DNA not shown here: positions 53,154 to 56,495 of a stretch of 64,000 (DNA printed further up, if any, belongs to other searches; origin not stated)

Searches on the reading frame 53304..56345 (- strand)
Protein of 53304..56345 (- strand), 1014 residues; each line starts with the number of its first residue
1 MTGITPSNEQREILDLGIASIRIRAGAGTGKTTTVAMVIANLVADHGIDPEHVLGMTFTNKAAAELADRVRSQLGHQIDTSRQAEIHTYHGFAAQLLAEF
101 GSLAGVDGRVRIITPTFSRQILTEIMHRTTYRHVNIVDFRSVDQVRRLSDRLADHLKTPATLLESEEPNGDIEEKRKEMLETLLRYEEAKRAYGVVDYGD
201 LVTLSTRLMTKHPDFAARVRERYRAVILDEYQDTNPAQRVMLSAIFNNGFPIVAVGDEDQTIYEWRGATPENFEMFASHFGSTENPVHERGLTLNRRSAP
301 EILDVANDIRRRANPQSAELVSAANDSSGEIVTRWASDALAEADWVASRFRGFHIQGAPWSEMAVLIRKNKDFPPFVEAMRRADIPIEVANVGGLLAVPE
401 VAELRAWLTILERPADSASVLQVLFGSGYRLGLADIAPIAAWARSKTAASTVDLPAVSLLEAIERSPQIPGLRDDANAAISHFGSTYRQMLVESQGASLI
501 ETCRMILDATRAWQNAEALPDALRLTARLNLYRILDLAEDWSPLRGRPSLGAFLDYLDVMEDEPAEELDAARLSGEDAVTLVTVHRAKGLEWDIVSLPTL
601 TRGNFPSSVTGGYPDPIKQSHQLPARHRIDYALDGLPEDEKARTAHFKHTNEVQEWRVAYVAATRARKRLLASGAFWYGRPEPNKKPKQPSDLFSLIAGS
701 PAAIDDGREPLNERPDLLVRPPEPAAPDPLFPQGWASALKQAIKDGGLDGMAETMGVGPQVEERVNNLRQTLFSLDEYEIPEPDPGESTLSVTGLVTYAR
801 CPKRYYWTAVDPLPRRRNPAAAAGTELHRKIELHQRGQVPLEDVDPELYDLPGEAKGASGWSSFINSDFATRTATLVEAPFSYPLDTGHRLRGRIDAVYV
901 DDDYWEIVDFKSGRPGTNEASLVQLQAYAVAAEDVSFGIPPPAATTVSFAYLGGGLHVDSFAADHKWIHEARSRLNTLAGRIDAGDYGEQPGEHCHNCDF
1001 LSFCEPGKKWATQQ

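Call 96: search_protein_families(library=pfam, proteins=[window:53304-56345:-], max_evalue=0.00001)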
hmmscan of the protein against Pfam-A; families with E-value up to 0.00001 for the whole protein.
window:53304-56345:- (1014 aa): 6 families
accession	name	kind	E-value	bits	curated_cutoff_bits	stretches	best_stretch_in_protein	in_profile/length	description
PF00580.27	UvrD-helicase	-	1.9e-57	195.5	23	1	8-280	3-270/271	UvrD/REP helicase N-terminal domain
PF13361.12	UvrD_C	-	5.3e-28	98.9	25.6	1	292-672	3-345/350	UvrD-like helicase C-terminal domain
PF12705.13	PDDEXK_1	-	8.5e-24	85.3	22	1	789-1005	1-247/247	PD-(D/E)XK nuclease superfamily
PF13245.12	AAA_19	-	1.8e-18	67.4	25.1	1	21-264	14-132/134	AAA domain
PF13538.12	UvrD_C_2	-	5.2e-07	29.9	27.4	0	579-601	2-26/52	UvrD-like helicase C-terminal domain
PF13604.12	AAA_30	-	1e-06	29.1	27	0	23-70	23-66/191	AAA domain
